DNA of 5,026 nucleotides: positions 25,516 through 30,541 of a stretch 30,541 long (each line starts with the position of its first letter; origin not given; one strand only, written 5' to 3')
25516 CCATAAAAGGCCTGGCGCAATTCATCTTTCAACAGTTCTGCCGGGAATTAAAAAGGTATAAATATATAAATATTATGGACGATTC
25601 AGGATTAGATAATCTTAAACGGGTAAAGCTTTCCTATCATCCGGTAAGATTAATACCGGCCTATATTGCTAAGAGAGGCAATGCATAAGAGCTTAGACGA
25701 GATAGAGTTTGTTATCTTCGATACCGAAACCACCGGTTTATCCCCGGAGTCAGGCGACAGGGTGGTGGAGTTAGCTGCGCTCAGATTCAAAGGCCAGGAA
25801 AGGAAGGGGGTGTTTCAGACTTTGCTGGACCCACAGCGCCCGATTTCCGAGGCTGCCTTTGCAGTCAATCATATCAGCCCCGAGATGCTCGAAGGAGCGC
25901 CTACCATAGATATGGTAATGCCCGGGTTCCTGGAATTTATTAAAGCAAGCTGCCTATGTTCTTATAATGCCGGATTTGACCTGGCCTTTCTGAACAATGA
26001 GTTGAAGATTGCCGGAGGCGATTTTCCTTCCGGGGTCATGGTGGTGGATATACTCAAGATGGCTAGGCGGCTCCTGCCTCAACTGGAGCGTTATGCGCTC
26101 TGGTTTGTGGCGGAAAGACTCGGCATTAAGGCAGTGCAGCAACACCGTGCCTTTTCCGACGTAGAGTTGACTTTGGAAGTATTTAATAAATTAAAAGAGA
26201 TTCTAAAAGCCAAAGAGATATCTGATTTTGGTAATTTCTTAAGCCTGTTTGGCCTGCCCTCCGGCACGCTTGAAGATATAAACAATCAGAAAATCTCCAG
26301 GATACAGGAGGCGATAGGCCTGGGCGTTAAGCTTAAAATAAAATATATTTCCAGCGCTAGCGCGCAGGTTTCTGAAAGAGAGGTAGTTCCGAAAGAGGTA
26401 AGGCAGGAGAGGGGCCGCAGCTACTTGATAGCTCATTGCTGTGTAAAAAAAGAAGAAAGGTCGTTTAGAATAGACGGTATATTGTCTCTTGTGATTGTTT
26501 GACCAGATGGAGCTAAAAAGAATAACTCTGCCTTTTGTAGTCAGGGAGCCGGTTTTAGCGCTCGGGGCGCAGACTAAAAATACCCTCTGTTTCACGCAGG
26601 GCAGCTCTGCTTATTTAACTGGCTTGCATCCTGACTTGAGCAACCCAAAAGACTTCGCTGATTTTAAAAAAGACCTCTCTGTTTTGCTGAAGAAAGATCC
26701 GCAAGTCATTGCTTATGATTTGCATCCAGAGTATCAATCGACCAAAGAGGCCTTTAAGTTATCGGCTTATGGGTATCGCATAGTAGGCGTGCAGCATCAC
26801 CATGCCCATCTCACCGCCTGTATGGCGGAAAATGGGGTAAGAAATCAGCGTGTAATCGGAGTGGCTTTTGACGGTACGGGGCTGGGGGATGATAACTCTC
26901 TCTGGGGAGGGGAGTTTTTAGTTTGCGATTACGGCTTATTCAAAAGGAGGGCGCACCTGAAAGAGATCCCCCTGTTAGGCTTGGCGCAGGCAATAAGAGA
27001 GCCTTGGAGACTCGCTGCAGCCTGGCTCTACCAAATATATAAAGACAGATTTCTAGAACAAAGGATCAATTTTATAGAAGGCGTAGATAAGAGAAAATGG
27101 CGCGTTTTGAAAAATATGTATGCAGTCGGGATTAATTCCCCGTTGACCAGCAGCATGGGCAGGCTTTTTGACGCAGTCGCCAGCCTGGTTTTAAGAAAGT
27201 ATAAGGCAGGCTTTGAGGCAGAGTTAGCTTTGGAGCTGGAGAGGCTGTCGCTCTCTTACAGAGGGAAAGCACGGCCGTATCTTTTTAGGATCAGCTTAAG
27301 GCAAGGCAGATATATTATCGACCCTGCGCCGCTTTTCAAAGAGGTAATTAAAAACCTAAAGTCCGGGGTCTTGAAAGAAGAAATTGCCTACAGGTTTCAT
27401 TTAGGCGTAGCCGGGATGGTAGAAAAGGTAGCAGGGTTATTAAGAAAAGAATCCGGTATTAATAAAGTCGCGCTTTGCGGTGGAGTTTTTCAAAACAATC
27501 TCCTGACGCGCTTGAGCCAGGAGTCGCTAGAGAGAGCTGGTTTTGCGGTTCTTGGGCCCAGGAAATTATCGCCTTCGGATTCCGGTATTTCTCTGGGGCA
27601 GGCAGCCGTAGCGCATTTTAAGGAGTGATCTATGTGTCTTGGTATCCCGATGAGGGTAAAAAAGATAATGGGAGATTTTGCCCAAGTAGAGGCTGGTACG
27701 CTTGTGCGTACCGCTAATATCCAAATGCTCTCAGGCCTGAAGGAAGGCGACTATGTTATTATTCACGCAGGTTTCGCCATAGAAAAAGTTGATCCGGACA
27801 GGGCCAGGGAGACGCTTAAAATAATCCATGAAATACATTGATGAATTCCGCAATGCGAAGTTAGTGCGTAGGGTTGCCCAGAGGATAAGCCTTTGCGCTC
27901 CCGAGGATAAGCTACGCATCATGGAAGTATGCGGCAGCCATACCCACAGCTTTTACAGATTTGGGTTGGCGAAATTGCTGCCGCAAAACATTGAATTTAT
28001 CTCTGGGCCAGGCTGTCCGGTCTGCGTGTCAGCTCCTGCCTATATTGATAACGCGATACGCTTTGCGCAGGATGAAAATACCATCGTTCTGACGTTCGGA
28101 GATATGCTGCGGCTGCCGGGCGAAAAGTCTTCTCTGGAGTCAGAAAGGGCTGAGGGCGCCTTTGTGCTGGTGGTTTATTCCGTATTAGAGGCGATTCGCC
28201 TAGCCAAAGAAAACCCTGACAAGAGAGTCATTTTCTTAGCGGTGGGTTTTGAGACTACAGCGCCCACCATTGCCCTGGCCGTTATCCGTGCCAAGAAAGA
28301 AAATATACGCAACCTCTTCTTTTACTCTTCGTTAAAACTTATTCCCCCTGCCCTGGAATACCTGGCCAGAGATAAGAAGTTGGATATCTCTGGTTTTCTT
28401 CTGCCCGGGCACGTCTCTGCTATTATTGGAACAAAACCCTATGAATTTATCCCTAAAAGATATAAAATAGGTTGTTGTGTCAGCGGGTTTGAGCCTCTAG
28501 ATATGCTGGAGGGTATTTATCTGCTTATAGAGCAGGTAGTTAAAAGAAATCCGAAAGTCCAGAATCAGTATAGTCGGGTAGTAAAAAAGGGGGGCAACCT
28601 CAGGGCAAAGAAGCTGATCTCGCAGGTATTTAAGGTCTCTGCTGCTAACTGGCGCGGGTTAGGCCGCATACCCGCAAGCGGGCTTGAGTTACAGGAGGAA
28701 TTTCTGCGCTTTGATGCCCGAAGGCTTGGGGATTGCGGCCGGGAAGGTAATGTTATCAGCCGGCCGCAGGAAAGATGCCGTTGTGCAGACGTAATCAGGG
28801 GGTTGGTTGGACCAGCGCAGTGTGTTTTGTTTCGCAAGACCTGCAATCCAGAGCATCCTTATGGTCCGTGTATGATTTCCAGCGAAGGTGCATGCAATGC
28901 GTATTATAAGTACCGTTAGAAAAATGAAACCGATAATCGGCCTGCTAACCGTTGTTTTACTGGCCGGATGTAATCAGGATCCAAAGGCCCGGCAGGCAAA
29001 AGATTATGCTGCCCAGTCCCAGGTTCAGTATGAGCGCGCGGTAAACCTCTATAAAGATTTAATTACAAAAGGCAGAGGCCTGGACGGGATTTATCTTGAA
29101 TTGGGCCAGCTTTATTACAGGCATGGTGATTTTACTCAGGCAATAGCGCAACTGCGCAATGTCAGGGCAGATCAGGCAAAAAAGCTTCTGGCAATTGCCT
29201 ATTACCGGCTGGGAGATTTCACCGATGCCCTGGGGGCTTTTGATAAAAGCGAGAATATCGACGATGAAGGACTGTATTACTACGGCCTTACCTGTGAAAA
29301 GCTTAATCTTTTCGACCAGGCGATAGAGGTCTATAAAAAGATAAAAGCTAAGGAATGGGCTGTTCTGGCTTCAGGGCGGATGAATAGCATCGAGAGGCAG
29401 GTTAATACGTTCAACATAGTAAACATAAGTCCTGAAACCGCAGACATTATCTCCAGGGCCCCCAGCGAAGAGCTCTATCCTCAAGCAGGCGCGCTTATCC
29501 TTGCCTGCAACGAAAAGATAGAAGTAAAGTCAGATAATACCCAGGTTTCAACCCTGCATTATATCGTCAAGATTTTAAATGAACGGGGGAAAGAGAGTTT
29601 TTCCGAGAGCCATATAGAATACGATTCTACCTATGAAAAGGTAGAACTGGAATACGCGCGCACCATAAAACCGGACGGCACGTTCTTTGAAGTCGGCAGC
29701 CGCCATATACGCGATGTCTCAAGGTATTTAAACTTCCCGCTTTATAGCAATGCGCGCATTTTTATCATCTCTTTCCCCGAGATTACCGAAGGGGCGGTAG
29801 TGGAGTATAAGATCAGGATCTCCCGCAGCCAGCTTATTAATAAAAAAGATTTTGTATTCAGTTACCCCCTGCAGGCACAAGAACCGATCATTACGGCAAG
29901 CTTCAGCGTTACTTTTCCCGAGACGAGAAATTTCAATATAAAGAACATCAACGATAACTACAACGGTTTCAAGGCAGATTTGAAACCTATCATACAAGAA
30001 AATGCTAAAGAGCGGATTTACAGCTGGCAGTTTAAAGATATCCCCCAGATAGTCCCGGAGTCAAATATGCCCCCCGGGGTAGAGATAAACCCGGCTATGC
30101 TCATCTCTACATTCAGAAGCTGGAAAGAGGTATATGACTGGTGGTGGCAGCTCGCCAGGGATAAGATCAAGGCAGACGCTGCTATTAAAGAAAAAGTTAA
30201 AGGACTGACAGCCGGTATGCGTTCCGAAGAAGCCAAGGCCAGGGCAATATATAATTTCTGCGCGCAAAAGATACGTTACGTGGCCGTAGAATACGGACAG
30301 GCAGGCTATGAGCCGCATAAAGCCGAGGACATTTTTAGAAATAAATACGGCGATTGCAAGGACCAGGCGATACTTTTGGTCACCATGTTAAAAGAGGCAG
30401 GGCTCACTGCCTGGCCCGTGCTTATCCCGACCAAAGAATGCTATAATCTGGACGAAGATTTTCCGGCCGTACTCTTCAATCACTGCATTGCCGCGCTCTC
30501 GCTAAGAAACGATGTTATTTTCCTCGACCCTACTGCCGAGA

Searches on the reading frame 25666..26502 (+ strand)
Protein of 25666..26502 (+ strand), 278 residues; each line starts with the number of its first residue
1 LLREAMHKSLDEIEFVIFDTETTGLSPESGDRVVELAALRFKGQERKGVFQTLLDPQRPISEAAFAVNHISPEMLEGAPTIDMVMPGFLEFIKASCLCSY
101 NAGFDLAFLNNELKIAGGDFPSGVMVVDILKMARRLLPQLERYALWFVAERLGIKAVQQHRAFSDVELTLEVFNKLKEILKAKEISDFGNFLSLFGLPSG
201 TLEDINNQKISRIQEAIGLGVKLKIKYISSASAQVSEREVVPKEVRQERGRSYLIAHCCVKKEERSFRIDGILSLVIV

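Call 5: search_protein_families(library=pfam, proteins=[window:25666-26502:+], max_evalue=0.001)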
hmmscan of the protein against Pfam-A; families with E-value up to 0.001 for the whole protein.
window:25666-26502:+ (278 aa): 3 families
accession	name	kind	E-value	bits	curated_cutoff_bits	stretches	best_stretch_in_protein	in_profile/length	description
PF00929.31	RNase_T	-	2.4e-32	113.2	24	1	16-173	1-164/164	Exonuclease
PF13280.12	WYL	-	8e-11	42.2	21.8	1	210-275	3-68/70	WYL domain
PF13482.12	RNase_H_2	-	5.4e-07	30.1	22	1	16-156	1-117/165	RNase_H superfamily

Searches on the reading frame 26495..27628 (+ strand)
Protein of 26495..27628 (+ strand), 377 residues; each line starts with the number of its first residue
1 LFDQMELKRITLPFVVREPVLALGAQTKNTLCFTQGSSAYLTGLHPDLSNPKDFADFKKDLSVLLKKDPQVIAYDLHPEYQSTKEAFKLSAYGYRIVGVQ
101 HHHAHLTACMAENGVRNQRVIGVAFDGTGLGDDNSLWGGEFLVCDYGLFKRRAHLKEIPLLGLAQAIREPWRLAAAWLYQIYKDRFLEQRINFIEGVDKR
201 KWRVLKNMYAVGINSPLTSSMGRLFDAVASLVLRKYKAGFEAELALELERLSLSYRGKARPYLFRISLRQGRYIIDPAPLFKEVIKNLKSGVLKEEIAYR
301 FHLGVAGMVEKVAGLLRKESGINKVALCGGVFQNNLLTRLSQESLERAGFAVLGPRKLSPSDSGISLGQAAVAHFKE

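Call 5: search_protein_families(library=pfam, proteins=[window:26495-27628:+], max_evalue=0.001)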
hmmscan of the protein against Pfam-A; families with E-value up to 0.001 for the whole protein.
window:26495-27628:+ (377 aa): 3 families
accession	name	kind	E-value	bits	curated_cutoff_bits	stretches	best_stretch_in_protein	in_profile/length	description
PF22521.2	HypF_C_2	-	6e-72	242.7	27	1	122-369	1-241/241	Carbamoyltransferase, Kae1-like Domain, second subdomain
PF17788.7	HypF_C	-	5.9e-24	85.1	23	1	18-112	4-99/99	HypF Kae1-like domain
PF00814.31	TsaD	-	0.00076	19.7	24.8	0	217-356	133-251/264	tRNA N6-adenosine threonylcarbamoyltransferase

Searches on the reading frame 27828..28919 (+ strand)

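Call 5: search_protein_families(library=pfam, proteins=[window:27828-28919:+], max_evalue=0.001)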
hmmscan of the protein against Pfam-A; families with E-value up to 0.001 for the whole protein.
window:27828-28919:+ (363 aa): 1 family
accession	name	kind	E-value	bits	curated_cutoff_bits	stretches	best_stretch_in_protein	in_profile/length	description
PF01924.21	HypD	-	6.1e-141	470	25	1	12-363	2-351/351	Hydrogenase formation hypA family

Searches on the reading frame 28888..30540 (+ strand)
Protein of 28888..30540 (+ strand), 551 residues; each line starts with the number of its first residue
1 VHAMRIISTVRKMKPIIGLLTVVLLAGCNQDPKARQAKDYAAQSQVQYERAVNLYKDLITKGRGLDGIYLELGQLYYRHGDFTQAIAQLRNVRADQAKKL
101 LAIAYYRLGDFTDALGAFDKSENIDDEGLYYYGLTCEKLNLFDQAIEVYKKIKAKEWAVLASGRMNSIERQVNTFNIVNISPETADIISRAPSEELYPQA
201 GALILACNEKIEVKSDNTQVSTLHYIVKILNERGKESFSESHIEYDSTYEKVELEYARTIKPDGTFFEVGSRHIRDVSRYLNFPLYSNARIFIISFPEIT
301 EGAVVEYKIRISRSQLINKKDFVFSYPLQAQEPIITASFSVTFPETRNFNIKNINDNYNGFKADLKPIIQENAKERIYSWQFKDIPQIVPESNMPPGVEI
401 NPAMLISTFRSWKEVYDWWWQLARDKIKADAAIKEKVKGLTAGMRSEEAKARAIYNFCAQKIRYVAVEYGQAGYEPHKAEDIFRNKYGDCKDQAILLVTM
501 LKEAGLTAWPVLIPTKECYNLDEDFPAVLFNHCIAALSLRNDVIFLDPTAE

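Call 5: search_protein_families(library=pfam, proteins=[window:28888-30540:+], max_evalue=0.001)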
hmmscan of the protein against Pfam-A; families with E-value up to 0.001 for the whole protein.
window:28888-30540:+ (551 aa): 13 families
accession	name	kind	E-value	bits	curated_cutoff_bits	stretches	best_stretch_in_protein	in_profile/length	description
PF12969.12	DUF3857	-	3.1e-32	112.4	24.6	1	216-387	2-168/170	Domain of Unknown Function with PDB structure (DUF3857)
PF01841.26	Transglut_core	-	5.1e-10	40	23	1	437-508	4-72/108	Transglutaminase-like superfamily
PF12895.13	ANAPC3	-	6.8e-10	39.5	27.2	2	46-120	3-81/82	Anaphase-promoting complex, cyclosome, subunit 3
PF07719.23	TPR_2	-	3.8e-09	36.4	27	0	100-125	6-31/34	Tetratricopeptide repeat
PF13432.12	TPR_16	-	1.8e-08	35.1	32.7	1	70-121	1-57/65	Tetratricopeptide repeat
PF14559.12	TPR_19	-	6e-07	30.1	25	1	47-98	6-57/68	Tetratricopeptide repeat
PF13428.12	TPR_14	-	7.7e-07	29.6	23.5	0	68-94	3-29/44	Tetratricopeptide repeat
PF13424.12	TPR_12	-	5.3e-06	27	30.1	0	44-90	22-69/77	Tetratricopeptide repeat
PF00515.34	TPR_1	-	1.1e-05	25.4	27.8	0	99-121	5-27/34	Tetratricopeptide repeat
PF13176.12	TPR_7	-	1.3e-05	25.3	27.9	0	100-120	4-24/36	Tetratricopeptide repeat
PF17004.11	SRP_TPR_like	-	0.00011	22.7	35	0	91-180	10-92/109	Putative TPR-like repeat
PF13374.12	TPR_10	-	0.00041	20.7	27.5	0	69-94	5-30/42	Tetratricopeptide repeat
PF13181.12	TPR_8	-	0.00084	19.8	25.7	0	132-151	7-26/34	Tetratricopeptide repeat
